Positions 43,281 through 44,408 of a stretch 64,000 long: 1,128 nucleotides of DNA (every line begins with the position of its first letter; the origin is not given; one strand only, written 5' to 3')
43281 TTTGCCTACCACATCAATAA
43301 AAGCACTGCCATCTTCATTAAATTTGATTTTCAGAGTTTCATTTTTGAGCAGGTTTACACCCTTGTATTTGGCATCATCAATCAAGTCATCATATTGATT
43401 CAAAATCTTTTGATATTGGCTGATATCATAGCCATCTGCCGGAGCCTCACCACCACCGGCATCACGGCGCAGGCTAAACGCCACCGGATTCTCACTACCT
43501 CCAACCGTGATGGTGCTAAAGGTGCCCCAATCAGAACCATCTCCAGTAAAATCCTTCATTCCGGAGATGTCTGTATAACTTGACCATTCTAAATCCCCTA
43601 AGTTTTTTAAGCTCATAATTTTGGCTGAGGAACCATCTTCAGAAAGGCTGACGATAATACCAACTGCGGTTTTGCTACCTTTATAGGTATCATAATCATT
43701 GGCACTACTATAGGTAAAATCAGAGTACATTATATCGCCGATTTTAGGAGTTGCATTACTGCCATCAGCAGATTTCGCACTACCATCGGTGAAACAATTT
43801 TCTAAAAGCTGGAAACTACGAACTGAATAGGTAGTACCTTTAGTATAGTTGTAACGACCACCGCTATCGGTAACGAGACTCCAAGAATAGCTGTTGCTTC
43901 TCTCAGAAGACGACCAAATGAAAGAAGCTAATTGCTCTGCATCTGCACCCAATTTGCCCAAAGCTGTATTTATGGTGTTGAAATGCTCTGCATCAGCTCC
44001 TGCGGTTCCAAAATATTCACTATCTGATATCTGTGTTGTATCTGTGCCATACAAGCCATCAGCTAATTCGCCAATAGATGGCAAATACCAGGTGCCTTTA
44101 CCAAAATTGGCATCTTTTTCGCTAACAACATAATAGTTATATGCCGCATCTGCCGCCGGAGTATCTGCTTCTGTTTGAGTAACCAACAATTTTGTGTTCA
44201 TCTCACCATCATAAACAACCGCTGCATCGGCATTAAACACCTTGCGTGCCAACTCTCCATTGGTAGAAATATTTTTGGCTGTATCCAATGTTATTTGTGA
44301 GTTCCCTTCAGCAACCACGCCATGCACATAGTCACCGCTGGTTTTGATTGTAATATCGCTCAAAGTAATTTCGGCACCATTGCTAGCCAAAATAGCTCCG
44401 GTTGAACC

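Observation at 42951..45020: Solitary giant flagellin (689 aa) with a beta-helix-like central domain and GC-rich coding segments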

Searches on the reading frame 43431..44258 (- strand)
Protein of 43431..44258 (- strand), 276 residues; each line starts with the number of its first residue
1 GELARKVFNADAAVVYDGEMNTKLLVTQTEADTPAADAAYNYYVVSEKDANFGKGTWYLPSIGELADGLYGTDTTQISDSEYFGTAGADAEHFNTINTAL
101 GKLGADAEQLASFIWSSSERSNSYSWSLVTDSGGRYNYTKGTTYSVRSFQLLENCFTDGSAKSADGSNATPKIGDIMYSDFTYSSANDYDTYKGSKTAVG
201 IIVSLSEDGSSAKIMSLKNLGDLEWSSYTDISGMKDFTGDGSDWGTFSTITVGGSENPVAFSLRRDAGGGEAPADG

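Call 71: predict_structure(alignment_id=A3)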
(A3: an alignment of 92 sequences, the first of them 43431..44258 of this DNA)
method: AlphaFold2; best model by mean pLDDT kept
length: 276 residues; sequences in the alignment: 92
mean_pLDDT: 83.7   pTM: 0.82
mean pLDDT of the five models: 83.7, 83.5, 83.1, 82.6, 81.7
residues with pLDDT >= 90: 170; 70-90: 58; 50-70: 7; < 50: 41
segments of 3 or more residues with pLDDT < 50: 1-9, 245-276
pLDDT, mean of each block of 10 residues (from residue 1): 37 82 89 93 96 97 97 85 92 98 98 93 94 94 96 86 91 97 98 97 93 97 86 82 50 39 35 34
secondary structure, 60 per line:
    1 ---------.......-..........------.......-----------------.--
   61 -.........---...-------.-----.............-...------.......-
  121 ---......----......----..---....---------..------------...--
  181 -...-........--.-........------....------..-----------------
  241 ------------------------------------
elements in order: H10-16 H18-27 H34-40 H62-70 H90-102 E113-119 E124-129 E134-139 E149-152 E176-178 E182-184 H186-192 E198-205 E212-215

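Call 88: search_protein_representatives(protein=window:43431-44258:-)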
Query: 276 residues. Proteins with E-value up to 0.001 (for the whole library): 170; up to 1e-10: 85; up to 1e-30: 33. The best 150 are listed.
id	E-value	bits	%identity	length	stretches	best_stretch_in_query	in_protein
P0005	2.4e-133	460.2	83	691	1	1-276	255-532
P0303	8.6e-111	386.3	46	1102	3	14-221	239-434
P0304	2.0e-97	342.5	48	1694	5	16-230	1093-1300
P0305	6.4e-70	252.3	44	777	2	8-224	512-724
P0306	2.1e-61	224.4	45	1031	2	12-220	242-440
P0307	7.0e-59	216.1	38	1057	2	11-241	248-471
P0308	1.3e-55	205.4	41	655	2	12-240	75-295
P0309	5.5e-52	193.5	39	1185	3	16-231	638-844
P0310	1.6e-51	191.9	39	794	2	9-254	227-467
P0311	6.7e-49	183.4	39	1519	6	15-226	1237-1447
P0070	4.8e-45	170.7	47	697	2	13-249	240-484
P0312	1.1e-43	166.3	52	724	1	1-232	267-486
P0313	1.7e-43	165.7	37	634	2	10-220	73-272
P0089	2.7e-43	165.0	53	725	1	10-221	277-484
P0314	2.7e-42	161.7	42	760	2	16-226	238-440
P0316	2.0e-41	158.9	36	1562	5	40-239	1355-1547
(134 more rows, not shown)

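Call 90: search_protein_families(library=pfam, proteins=[P0303, P0304, P0305, P0307, P0309, P0311, P0316, P0308], max_evalue=0.0001)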
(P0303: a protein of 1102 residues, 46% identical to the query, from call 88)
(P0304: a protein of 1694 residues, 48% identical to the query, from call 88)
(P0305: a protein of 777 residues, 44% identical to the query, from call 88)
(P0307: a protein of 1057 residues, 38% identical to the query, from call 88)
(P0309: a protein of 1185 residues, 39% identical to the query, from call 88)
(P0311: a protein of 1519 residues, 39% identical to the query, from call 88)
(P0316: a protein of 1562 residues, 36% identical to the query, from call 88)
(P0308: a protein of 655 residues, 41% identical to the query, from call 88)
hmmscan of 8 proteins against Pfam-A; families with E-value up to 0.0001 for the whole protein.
P0303 (1102 aa): 1 family
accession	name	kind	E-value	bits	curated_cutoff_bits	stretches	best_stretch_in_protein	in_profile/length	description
PF07603.17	Lcl_C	-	2.5e-13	50.8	34.9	0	273-372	35-115/117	Lcl C-terminal domain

P0304 (1694 aa): 1 family
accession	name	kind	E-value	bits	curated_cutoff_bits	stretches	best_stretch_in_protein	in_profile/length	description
PF07603.17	Lcl_C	-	6.3e-21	75.3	34.9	1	1475-1578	35-115/117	Lcl C-terminal domain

P0305 (777 aa): 1 family
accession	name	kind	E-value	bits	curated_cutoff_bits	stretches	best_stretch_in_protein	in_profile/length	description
PF07603.17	Lcl_C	-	2.8e-10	40.9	34.9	0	541-652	24-116/117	Lcl C-terminal domain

P0307 (1057 aa): 1 family
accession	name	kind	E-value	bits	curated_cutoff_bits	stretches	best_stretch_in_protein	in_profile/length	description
PF07603.17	Lcl_C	-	3.9e-13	50.1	34.9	1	283-387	38-114/117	Lcl C-terminal domain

P0309 (1185 aa): 1 family
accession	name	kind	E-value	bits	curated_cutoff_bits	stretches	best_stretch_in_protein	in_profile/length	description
PF07603.17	Lcl_C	-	2.7e-09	37.8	34.9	0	142-252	24-109/117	Lcl C-terminal domain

P0311 (1519 aa): 1 family
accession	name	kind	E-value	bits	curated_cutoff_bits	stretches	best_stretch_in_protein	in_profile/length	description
PF07603.17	Lcl_C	-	2.4e-07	31.5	34.9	0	609-743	27-116/117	Lcl C-terminal domain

P0316 (1562 aa): 1 family
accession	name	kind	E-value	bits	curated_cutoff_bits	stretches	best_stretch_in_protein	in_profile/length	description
PF07603.17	Lcl_C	-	2.3e-16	60.6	34.9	1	1345-1467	24-116/117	Lcl C-terminal domain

P0308 (655 aa): 1 family
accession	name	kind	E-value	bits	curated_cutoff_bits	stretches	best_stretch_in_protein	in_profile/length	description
PF07603.17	Lcl_C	-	2e-05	25.3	34.9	0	102-204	26-105/117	Lcl C-terminal domain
